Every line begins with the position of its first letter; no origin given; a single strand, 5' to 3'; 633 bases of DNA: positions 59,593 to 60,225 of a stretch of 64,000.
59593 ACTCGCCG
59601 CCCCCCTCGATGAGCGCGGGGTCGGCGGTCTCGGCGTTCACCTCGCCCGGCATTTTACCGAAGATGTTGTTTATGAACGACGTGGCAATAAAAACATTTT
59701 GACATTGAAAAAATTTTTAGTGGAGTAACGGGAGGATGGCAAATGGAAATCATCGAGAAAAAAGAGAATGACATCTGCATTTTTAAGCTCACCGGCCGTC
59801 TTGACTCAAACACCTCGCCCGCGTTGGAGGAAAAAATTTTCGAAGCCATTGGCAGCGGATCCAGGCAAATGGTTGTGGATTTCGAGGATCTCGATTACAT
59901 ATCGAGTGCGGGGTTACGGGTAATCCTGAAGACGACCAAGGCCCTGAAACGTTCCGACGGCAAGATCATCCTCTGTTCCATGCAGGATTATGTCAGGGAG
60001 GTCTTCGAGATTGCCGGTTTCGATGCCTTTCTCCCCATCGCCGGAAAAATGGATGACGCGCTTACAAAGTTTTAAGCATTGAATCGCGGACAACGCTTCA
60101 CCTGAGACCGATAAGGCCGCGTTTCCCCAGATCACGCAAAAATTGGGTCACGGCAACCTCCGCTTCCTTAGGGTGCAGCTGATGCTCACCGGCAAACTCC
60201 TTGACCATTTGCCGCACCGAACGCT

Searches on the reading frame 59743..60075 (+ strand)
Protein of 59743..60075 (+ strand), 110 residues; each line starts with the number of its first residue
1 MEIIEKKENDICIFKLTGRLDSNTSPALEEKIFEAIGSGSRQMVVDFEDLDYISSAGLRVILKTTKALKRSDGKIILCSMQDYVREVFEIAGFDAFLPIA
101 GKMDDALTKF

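Call 33: search_protein_families(library=pfam, proteins=[window:59743-60075:+])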
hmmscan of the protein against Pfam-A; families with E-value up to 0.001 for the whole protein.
window:59743-60075:+ (110 aa): 2 families
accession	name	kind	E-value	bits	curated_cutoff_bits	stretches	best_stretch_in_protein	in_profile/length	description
PF01740.26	STAS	-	2.4e-22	79.2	22.6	1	6-106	5-106/106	STAS domain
PF13466.11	STAS_2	-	4.3e-12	46.5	29.2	1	15-94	2-80/80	STAS domain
